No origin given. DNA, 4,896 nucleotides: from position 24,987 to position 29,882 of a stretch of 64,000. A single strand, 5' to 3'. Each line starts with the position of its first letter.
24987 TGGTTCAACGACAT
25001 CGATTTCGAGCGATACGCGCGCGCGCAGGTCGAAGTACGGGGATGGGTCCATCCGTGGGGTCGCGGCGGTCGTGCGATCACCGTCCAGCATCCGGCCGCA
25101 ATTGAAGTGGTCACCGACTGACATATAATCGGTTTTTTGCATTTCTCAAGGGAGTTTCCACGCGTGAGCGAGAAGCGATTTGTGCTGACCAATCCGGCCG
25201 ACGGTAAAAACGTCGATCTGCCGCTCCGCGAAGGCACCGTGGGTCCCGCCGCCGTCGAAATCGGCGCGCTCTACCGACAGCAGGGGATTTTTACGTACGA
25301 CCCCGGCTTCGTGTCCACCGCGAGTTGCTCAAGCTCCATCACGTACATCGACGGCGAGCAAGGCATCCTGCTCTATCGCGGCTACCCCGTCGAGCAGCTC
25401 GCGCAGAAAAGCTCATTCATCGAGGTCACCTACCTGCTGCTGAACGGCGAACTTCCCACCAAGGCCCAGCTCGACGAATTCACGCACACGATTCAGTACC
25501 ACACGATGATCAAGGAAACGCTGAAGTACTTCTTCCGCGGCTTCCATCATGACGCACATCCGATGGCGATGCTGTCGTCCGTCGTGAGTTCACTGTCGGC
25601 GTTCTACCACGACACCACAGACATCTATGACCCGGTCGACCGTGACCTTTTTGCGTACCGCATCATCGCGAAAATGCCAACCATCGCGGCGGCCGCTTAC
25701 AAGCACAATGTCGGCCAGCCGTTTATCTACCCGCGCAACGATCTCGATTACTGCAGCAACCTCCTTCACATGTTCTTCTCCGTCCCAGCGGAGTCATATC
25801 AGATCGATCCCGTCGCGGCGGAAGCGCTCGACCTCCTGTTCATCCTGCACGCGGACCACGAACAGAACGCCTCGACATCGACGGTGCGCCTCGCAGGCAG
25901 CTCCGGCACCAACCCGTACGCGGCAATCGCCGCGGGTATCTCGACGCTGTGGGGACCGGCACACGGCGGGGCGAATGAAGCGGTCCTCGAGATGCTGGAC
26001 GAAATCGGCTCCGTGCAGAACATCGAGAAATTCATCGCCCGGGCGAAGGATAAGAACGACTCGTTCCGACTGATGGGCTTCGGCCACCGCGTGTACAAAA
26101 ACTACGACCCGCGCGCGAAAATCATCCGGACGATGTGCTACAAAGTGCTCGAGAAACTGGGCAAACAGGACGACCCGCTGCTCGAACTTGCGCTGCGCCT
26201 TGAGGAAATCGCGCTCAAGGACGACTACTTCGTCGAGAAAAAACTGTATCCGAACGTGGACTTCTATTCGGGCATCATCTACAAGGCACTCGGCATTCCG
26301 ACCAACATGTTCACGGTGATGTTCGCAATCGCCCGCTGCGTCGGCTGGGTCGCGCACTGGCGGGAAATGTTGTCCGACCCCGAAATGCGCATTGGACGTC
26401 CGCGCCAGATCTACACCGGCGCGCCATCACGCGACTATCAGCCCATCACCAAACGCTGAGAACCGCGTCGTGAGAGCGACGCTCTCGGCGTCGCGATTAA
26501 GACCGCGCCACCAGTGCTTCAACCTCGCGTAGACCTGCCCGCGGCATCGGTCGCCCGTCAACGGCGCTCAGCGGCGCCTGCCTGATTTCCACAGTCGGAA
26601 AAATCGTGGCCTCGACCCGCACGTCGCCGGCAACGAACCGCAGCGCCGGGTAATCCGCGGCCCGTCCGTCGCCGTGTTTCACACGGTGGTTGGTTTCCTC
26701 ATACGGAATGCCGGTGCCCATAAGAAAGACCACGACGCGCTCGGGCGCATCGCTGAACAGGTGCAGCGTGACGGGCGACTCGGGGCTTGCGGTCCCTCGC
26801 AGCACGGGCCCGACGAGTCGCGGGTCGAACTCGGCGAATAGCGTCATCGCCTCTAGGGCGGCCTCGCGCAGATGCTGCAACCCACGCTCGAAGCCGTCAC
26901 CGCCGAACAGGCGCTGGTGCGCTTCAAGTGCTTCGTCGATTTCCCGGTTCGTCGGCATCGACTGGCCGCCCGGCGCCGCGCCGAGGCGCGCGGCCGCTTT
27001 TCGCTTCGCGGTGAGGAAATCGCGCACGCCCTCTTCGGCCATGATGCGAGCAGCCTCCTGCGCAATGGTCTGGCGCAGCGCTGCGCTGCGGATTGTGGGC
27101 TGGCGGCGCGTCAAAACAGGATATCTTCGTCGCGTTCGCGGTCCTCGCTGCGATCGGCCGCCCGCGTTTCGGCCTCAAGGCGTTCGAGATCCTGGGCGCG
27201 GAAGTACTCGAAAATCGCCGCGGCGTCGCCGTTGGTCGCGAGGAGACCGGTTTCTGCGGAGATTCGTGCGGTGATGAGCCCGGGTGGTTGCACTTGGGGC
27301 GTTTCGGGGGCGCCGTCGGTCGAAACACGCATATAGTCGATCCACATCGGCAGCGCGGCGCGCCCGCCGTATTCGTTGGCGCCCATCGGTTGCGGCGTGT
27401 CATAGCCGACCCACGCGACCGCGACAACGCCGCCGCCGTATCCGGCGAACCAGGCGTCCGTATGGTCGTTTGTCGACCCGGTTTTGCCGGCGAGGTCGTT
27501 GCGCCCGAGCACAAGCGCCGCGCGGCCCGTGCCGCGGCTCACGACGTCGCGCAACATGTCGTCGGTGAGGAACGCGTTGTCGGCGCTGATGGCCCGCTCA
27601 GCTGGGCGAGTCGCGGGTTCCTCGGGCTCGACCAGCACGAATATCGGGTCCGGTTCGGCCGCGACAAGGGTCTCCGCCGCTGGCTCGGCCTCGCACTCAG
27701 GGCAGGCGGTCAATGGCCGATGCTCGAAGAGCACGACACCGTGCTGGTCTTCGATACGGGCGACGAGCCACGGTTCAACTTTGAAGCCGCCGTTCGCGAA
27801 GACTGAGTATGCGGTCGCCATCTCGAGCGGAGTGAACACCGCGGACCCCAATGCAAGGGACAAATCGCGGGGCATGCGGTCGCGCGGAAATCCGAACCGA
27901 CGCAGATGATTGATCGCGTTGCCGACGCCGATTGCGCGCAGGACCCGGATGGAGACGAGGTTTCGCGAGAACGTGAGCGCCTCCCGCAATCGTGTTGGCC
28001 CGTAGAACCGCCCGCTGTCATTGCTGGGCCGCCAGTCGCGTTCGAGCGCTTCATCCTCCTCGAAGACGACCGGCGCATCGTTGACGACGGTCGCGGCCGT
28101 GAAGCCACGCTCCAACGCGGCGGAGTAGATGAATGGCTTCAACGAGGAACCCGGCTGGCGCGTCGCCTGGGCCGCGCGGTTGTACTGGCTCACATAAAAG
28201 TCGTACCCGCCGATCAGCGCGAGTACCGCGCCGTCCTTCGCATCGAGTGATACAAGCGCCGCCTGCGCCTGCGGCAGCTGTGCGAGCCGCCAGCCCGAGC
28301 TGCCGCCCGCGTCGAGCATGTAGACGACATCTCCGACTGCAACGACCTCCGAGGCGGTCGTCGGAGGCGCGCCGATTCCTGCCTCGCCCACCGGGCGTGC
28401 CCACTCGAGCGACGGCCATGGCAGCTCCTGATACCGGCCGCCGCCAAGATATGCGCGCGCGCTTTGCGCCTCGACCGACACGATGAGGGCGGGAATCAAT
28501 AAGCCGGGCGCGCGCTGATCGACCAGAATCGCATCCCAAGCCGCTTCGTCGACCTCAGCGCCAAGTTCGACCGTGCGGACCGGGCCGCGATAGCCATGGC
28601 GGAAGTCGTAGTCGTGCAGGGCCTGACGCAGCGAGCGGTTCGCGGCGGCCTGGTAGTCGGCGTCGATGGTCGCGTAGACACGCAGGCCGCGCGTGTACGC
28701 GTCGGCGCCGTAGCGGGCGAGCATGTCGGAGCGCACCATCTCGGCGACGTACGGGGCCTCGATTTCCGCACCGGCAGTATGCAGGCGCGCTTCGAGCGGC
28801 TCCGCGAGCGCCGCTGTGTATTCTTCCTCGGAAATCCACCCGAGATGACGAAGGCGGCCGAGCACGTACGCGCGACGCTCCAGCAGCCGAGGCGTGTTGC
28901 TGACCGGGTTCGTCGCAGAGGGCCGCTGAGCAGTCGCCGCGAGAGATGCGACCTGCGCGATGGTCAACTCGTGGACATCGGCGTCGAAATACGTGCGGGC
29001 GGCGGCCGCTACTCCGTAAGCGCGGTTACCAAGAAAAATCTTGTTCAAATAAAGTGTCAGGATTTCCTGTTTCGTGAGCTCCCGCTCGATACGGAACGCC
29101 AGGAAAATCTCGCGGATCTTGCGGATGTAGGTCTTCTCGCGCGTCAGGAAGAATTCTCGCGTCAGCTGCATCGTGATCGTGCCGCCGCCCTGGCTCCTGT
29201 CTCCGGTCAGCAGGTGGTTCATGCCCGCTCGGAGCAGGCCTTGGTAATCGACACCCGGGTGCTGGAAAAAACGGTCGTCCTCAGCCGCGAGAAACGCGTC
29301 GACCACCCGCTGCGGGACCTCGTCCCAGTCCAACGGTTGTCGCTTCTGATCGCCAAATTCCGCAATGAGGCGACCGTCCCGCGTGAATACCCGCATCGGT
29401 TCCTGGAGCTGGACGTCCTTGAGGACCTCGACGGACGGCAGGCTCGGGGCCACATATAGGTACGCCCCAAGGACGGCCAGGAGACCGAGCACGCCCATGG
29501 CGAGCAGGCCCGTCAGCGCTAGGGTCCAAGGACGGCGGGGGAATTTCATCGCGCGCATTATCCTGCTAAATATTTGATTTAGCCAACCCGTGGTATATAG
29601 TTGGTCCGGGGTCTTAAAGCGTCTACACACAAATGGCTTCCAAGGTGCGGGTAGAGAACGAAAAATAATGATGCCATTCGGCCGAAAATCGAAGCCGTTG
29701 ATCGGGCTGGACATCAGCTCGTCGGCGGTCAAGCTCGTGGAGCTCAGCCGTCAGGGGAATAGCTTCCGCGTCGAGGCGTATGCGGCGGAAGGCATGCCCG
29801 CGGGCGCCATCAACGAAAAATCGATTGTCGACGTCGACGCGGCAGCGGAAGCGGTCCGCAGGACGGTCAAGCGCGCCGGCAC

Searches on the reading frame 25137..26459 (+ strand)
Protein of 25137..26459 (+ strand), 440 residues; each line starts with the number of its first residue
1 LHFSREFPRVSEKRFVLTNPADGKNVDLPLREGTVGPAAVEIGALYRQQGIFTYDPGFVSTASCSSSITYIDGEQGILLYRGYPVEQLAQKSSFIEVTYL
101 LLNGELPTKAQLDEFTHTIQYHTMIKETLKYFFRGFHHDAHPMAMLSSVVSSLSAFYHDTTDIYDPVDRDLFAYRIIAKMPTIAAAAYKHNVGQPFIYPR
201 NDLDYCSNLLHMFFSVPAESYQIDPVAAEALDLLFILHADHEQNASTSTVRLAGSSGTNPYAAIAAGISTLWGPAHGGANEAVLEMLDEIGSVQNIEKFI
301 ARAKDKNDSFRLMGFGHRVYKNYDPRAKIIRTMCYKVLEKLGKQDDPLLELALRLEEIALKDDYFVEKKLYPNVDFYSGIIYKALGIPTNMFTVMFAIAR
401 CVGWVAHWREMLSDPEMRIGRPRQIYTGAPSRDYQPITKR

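Call 6: search_protein_families(library=pfam, proteins=[window:25137-26459:+])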
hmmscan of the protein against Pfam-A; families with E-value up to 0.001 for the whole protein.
window:25137-26459:+ (440 aa): 1 family
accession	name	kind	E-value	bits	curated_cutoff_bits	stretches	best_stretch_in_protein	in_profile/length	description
PF00285.26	Citrate_synt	-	1e-145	485.7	27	1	57-423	1-357/357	Citrate synthase, C-terminal domain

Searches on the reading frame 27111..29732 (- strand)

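Call 6: search_protein_families(library=pfam, proteins=[window:27111-29732:-])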
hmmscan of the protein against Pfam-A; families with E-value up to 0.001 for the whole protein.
window:27111-29732:- (873 aa): 3 families
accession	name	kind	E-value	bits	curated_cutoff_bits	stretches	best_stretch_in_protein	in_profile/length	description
PF00912.28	Transgly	-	4.4e-59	199.3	27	1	120-294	2-177/178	Transglycosylase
PF00905.27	Transpeptidase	-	5.2e-31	108.4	22.1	1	493-766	3-265/299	Penicillin binding protein transpeptidase domain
PF17092.11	PCB_OB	-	2.3e-21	77.1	27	1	381-489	1-111/111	Penicillin-binding protein OB-like domain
